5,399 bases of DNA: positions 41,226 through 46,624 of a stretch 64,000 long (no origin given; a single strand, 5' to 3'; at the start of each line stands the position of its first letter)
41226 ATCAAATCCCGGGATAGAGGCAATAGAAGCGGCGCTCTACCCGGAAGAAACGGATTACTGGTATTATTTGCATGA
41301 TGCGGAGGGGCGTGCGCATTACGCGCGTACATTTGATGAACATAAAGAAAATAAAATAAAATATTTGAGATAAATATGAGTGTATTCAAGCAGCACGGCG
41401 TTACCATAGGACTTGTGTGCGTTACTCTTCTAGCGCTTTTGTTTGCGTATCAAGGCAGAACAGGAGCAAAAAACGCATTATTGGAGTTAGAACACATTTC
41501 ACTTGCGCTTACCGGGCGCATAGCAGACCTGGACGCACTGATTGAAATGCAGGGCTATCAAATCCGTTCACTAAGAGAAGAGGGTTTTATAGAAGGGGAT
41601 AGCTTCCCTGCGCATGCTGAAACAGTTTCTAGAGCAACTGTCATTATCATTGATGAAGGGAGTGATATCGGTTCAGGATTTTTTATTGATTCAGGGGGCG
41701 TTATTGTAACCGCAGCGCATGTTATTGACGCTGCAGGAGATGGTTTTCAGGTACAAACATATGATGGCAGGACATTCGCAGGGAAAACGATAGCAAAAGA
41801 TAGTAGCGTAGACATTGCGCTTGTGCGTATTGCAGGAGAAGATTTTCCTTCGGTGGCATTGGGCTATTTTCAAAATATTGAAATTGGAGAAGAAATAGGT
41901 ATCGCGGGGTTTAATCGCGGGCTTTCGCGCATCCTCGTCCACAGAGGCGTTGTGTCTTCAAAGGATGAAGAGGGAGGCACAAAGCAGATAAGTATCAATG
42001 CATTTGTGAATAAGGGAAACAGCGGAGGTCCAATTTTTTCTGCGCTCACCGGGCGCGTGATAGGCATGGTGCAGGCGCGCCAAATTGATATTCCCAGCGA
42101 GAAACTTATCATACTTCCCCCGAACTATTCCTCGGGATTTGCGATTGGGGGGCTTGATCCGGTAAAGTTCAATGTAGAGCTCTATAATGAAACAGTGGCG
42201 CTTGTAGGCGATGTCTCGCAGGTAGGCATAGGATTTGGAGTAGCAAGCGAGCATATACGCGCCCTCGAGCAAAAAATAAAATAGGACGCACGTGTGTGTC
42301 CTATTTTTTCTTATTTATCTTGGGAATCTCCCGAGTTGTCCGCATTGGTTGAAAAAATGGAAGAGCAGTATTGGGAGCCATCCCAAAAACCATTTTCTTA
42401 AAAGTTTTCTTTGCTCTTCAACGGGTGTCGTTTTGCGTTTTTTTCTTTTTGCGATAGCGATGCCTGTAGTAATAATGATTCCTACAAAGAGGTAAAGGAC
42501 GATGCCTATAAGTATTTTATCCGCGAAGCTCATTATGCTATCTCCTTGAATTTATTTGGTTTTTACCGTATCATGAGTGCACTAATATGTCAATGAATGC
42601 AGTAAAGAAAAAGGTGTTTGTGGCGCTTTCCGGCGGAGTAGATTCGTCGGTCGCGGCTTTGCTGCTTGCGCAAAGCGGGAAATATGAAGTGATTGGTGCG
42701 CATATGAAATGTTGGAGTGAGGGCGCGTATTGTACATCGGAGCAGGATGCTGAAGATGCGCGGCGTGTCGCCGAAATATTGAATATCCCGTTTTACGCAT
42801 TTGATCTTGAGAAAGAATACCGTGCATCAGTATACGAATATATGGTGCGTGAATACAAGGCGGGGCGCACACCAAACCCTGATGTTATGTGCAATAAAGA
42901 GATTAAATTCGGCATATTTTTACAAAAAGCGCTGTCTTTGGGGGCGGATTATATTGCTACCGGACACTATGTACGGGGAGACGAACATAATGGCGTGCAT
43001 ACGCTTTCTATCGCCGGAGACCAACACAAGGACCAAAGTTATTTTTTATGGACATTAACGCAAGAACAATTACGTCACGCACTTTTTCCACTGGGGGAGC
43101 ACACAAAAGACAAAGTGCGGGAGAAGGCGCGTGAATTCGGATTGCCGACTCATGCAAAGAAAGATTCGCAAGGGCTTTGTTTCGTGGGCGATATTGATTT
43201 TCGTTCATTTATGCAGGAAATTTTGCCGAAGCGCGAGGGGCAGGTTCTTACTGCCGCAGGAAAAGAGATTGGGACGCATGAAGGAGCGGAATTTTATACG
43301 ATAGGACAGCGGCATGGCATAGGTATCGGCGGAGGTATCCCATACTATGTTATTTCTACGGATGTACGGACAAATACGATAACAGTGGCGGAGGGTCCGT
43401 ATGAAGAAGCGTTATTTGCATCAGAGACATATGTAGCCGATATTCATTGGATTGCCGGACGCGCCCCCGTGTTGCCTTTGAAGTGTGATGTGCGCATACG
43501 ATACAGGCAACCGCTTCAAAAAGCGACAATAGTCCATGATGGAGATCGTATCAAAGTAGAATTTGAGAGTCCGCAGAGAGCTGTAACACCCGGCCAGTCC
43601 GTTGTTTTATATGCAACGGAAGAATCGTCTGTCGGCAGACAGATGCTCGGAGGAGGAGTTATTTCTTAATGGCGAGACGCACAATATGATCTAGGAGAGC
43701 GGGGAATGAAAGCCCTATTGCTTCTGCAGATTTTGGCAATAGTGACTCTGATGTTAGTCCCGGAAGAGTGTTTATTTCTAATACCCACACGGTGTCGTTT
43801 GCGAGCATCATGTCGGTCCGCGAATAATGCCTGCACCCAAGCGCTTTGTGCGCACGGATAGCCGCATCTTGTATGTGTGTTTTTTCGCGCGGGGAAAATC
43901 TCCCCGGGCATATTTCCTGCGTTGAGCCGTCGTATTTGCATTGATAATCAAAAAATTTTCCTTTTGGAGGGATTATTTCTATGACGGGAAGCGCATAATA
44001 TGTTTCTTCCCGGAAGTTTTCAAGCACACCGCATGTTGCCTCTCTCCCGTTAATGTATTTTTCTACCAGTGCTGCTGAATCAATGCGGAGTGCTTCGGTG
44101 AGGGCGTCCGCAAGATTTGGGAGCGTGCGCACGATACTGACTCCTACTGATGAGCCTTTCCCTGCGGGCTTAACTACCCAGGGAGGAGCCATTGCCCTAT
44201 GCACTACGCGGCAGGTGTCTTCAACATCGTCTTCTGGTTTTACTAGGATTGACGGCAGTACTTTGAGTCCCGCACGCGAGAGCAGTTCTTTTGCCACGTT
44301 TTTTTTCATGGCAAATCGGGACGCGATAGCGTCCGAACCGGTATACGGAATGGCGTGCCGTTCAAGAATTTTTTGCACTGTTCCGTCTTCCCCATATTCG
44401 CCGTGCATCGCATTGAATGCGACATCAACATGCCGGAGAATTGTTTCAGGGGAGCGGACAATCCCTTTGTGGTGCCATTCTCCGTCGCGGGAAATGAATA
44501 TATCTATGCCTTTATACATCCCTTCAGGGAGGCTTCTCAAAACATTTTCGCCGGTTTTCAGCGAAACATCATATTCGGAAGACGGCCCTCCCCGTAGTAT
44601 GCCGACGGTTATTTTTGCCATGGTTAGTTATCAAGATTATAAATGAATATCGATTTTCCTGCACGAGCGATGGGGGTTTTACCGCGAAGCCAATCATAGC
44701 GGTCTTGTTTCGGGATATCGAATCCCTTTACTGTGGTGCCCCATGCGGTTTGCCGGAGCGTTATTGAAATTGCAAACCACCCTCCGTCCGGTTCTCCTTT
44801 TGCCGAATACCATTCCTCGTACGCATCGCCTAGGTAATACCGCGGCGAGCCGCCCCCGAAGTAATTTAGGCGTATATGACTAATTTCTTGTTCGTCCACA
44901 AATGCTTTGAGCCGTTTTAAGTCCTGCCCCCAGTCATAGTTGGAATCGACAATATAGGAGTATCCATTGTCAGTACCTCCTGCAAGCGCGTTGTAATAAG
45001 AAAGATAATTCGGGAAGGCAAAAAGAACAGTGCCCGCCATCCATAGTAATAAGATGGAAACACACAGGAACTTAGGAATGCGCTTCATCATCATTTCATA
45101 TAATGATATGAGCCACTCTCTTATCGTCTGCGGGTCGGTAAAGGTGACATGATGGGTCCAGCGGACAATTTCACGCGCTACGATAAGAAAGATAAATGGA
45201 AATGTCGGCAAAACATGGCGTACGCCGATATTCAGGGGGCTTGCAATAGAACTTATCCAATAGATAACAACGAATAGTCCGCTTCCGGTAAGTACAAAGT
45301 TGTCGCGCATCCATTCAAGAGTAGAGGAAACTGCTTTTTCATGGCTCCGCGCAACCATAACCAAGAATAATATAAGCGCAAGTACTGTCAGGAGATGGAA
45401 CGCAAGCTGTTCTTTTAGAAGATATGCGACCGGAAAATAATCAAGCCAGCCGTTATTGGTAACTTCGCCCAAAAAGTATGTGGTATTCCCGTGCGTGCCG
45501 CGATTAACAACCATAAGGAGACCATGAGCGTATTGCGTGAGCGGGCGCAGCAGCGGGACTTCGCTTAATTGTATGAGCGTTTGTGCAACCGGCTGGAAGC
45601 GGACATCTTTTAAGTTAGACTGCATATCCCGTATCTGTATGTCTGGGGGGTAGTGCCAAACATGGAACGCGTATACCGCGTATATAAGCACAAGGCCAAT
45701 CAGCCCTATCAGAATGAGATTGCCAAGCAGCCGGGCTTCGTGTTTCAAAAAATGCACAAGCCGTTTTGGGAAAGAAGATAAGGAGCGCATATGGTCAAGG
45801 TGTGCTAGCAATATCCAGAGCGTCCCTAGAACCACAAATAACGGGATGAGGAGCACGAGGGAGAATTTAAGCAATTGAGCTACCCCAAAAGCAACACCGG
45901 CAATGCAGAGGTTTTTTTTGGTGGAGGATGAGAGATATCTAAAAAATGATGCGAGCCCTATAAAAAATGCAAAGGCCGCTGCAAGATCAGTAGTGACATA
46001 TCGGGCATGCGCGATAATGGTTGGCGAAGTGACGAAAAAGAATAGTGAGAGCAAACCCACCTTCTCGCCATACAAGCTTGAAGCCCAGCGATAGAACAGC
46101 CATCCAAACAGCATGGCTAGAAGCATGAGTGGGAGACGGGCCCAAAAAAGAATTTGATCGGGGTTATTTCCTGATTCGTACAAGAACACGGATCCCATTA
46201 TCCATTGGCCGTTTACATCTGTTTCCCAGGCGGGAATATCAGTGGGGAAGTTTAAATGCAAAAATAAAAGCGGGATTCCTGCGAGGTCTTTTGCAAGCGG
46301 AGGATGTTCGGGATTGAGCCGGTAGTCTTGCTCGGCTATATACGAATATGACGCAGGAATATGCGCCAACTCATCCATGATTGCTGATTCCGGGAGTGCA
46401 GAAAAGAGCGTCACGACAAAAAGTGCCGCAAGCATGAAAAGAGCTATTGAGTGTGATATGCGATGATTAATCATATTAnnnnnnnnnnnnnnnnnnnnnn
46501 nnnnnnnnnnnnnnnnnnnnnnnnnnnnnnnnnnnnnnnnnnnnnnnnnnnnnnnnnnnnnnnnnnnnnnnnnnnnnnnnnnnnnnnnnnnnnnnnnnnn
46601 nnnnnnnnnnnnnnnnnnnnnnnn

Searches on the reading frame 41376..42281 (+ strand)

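Call 41: search_protein_families(library=pfam, proteins=[window:41376-42281:+], max_evalue=0.0001)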
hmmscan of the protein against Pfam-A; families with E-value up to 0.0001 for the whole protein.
window:41376-42281:+ (302 aa): 2 families
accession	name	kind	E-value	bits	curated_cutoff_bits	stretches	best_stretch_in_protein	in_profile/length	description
PF13365.12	Trypsin_2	-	1.7e-26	94.1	27.6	1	99-231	1-144/144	Trypsin-like peptidase domain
PF00089.32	Trypsin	-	1.4e-06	28.8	20.6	1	95-234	22-197/220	Trypsin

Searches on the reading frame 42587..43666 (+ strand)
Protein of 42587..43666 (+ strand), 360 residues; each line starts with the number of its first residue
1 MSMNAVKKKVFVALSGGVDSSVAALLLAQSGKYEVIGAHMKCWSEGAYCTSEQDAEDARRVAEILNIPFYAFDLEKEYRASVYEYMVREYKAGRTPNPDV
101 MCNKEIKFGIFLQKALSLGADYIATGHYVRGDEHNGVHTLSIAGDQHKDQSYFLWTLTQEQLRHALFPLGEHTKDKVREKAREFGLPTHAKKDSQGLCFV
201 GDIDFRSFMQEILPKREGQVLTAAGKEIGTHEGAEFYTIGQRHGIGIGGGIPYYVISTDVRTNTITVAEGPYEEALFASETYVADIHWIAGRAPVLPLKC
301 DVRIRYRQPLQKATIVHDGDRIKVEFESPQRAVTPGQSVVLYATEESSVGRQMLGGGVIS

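Call 41: search_protein_families(library=pfam, proteins=[window:42587-43666:+], max_evalue=0.0001)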
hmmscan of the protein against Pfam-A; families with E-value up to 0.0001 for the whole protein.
window:42587-43666:+ (360 aa): 4 families
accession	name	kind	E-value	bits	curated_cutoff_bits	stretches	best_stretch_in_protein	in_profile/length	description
PF03054.22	tRNA_Me_trans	-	1.5e-76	257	20.6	1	8-201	1-201/202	tRNA methyl transferase HUP domain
PF20258.4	tRNA_Me_trans_C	-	1.6e-19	70.4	20.6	1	281-359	4-77/77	Aminomethyltransferase beta-barrel domain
PF20259.3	tRNA_Me_trans_M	-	5.3e-19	68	27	1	207-268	2-65/66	tRNA methyl transferase PRC-barrel domain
PF02540.23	NAD_synthase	-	1.7e-08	34.4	21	1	7-83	18-90/242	NAD synthase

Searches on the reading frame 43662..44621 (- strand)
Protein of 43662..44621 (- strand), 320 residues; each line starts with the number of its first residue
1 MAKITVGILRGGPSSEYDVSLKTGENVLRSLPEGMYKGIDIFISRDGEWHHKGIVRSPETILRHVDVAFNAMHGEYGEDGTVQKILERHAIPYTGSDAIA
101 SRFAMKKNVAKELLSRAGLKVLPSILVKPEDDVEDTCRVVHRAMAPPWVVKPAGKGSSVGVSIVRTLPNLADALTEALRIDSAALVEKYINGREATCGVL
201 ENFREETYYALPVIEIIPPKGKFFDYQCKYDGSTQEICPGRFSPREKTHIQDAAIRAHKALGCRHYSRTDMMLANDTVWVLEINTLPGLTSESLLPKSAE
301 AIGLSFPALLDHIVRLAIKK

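Call 41: search_protein_families(library=pfam, proteins=[window:43662-44621:-], max_evalue=0.0001)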
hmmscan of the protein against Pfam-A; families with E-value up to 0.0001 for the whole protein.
window:43662-44621:- (320 aa): 3 families
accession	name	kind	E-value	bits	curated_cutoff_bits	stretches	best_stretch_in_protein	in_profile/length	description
PF07478.18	Dala_Dala_lig_C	-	4e-51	173.9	24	1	113-314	1-203/204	D-ala D-ala ligase C-terminus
PF01820.27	Dala_Dala_lig_N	-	4e-22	79.4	34.6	2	59-96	84-121/121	D-ala D-ala ligase N-terminus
PF02655.19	ATP-grasp_3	-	1.6e-05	25.5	23.2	1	142-285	28-155/160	ATP-grasp domain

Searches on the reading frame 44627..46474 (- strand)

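Call 41: search_protein_families(library=pfam, proteins=[window:44627-46474:-], max_evalue=0.0001)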
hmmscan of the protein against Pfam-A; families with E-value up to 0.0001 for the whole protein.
window:44627-46474:- (616 aa): 1 family
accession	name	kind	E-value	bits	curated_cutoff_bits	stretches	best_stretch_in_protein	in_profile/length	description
PF13231.12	PMT_2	-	2.8e-08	34.6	26.1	1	112-220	24-128/160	Dolichyl-phosphate-mannose-protein mannosyltransferase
